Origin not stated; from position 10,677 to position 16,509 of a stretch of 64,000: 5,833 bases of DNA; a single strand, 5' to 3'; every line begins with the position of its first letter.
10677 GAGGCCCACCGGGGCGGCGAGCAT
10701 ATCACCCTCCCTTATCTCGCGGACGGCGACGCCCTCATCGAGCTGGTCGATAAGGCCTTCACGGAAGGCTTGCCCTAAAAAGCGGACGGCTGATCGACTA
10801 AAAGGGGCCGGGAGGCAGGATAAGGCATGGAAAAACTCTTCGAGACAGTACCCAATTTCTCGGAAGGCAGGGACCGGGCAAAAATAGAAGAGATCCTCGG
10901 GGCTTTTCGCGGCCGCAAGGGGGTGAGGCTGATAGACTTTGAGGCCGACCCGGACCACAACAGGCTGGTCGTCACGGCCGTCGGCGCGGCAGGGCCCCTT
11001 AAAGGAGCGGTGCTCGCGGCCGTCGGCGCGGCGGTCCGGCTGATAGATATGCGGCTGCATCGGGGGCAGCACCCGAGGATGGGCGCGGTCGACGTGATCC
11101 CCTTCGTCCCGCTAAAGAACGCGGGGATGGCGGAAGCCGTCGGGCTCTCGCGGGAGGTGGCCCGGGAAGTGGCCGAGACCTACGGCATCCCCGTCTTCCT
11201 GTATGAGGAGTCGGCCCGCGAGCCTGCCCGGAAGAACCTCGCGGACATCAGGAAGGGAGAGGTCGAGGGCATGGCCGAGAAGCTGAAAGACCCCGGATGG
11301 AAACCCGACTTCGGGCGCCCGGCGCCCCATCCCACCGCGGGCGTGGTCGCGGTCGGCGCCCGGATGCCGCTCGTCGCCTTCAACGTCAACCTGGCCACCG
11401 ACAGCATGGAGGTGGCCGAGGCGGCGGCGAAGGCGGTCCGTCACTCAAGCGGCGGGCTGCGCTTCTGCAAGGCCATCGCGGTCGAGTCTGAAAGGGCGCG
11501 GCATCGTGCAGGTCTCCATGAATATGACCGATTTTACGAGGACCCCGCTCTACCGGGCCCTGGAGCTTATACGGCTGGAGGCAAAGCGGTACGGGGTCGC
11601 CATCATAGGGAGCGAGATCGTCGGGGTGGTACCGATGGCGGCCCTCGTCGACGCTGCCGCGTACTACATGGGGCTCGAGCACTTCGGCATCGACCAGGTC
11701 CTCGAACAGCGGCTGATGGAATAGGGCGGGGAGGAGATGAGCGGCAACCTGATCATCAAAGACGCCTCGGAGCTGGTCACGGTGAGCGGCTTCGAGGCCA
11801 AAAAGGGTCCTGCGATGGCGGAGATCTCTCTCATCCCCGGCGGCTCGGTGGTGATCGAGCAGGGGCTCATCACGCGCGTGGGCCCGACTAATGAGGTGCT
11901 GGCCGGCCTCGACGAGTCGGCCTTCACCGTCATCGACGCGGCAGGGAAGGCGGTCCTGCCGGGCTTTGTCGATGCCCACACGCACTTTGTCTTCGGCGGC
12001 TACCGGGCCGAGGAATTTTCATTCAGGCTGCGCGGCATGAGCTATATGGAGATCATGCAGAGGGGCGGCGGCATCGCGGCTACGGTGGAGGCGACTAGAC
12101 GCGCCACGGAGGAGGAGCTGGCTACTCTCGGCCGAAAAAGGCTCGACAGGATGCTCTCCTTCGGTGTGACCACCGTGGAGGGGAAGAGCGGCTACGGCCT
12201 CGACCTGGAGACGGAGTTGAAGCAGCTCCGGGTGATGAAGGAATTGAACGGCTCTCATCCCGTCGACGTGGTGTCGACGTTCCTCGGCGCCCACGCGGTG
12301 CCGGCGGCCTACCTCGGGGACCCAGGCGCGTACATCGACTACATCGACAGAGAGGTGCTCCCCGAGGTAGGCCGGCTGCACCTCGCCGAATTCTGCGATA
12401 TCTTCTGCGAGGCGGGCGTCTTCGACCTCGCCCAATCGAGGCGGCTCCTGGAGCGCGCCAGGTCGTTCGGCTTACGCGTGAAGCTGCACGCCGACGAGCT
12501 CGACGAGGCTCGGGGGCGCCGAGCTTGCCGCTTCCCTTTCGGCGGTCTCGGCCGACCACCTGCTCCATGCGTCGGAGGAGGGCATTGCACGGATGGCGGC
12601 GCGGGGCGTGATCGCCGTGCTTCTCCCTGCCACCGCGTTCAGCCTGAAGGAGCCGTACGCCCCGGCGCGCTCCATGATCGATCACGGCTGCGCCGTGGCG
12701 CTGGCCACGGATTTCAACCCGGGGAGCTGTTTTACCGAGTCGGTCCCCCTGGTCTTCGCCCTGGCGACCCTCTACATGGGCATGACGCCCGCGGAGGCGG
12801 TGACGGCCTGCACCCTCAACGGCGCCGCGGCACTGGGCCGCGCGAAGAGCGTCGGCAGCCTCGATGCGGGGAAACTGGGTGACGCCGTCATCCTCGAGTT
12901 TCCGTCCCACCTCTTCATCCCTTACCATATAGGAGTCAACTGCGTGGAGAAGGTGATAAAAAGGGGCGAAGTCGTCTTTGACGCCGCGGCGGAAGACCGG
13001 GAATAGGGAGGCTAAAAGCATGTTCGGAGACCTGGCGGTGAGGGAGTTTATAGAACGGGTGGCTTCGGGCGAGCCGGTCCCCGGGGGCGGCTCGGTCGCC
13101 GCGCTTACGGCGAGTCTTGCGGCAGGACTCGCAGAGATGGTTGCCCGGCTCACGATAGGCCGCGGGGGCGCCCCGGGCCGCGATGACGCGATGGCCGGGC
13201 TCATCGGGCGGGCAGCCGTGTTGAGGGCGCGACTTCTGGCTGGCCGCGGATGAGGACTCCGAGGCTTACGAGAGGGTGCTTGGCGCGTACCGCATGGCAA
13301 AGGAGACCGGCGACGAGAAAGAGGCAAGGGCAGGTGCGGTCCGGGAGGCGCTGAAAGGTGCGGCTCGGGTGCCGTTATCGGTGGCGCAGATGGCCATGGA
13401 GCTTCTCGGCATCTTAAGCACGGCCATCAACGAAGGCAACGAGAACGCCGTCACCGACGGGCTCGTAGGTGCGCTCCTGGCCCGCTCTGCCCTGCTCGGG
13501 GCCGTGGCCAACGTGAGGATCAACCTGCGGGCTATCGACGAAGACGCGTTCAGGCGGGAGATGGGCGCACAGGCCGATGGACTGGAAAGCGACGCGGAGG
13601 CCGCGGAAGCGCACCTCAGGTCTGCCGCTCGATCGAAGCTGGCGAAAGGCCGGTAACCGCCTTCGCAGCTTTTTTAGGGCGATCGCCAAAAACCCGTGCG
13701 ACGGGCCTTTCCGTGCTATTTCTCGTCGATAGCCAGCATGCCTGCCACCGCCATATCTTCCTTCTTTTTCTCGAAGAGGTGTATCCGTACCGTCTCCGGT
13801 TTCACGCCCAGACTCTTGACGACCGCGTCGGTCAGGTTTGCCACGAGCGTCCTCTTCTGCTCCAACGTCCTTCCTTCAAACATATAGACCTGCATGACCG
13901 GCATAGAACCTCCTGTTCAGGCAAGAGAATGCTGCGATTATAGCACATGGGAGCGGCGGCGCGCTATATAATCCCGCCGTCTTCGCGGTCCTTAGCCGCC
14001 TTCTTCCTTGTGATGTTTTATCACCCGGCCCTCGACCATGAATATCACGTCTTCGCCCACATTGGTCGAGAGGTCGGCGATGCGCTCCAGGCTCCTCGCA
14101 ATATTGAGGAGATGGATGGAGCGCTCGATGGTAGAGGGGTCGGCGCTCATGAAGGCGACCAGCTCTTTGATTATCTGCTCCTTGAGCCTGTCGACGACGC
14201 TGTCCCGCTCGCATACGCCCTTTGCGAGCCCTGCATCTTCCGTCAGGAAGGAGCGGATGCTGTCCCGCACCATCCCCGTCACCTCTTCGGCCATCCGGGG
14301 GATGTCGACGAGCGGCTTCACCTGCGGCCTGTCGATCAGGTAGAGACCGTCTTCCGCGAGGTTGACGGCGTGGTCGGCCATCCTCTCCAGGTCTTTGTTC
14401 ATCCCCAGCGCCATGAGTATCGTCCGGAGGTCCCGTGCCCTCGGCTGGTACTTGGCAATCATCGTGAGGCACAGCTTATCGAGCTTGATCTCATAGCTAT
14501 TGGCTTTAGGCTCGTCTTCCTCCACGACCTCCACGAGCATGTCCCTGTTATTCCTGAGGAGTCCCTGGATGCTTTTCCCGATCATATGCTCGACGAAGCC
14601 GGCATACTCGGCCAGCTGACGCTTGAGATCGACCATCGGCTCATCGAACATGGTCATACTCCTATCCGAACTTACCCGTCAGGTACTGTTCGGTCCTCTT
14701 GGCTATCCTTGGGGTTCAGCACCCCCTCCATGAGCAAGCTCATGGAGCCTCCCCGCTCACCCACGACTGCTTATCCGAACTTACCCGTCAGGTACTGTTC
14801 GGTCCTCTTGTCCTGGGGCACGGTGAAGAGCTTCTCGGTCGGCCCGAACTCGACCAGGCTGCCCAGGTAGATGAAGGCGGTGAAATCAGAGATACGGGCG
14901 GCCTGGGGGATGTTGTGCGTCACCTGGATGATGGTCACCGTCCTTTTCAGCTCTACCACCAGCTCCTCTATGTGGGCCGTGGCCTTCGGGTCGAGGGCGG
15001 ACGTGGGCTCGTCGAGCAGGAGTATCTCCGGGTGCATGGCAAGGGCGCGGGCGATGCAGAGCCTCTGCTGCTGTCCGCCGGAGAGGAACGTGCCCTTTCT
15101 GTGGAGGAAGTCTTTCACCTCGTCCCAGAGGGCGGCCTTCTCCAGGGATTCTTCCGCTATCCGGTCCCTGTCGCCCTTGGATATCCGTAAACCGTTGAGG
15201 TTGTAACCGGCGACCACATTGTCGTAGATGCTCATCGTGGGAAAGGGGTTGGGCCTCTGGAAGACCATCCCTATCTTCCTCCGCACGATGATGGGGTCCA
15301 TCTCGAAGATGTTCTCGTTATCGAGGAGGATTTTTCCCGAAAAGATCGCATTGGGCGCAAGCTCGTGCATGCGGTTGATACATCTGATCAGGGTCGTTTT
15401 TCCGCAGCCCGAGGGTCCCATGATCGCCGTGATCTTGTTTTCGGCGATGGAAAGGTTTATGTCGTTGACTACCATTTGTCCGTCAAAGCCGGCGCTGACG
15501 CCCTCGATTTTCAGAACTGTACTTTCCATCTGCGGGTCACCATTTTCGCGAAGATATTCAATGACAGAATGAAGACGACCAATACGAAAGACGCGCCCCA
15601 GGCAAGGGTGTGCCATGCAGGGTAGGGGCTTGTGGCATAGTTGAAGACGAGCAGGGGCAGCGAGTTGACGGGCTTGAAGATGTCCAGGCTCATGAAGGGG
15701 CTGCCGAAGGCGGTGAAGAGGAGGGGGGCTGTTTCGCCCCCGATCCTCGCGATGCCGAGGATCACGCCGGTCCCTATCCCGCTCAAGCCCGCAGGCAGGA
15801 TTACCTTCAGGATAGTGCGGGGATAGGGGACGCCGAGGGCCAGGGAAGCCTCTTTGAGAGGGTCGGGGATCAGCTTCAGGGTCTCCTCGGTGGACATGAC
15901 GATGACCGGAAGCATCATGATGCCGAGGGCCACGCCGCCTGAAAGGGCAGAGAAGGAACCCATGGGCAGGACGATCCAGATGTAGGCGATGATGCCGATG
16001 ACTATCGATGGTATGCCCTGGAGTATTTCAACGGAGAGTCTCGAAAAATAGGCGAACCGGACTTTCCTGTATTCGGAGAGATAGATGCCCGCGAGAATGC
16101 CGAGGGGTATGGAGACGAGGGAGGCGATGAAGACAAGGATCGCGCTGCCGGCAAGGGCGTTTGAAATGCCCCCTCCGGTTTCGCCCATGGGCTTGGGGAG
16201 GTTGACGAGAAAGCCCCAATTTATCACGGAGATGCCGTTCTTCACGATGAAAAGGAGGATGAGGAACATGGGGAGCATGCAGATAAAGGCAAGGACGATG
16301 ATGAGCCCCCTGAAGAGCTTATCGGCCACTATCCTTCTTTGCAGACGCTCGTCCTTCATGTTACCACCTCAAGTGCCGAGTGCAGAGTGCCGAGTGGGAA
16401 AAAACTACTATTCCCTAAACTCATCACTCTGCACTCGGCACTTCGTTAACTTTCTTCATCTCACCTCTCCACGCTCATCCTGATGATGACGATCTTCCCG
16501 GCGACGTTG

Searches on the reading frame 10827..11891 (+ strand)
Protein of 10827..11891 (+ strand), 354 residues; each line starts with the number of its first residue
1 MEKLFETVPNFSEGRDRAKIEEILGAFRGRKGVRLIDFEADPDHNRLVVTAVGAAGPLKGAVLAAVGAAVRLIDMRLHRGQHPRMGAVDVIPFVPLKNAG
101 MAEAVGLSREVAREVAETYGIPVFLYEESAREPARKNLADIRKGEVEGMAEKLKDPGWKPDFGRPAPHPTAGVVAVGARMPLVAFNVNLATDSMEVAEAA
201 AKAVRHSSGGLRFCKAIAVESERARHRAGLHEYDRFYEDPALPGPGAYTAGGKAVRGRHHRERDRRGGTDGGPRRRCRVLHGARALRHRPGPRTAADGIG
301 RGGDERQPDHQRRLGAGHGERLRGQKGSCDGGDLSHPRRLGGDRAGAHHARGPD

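Call 60: search_protein_families(library=pfam, proteins=[window:10827-11891:+], max_evalue=0.00001)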
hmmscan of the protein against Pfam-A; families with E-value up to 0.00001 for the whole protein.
window:10827-11891:+ (354 aa): 1 family
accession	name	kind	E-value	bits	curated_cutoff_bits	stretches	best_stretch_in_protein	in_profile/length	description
PF07837.17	FTCD_N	-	4.9e-68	228.7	27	1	5-179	2-176/176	Formiminotransferase domain, N-terminal subdomain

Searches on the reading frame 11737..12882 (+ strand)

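Call 60: search_protein_families(library=pfam, proteins=[window:11737-12882:+], max_evalue=0.00001)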
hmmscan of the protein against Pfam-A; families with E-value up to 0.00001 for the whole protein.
window:11737-12882:+ (381 aa): 1 family
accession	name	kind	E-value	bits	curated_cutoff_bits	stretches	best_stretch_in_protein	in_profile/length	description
PF07969.17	Amidohydro_3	-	6.7e-14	52.7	29.7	1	65-95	2-32/472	Amidohydrolase family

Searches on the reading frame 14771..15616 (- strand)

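Call 60: search_protein_families(library=pfam, proteins=[window:14771-15616:-], max_evalue=0.00001)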
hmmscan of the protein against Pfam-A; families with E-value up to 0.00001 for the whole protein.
window:14771-15616:- (281 aa): 3 families
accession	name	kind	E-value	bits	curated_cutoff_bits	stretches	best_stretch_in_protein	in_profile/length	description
PF00005.33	ABC_tran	-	4e-35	121.8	25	1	50-206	1-137/137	ABC transporter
PF13304.12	AAA_21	-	1.2e-12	49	27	1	181-235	241-299/304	AAA domain, putative AbiEii toxin, Type IV TA system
PF02463.25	SMC_N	-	6.3e-07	29.5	40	0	166-240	135-203/220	RecF/RecN/SMC N terminal domain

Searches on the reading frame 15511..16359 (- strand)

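Call 60: search_protein_families(library=pfam, proteins=[window:15511-16359:-], max_evalue=0.00001)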
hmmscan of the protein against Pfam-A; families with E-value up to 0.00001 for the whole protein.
window:15511-16359:- (282 aa): 1 family
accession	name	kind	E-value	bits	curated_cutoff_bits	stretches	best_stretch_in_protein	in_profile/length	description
PF00528.27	BPD_transp_1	-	1.2e-19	71.2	26.4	1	84-279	2-183/184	Binding-protein-dependent transport system inner membrane component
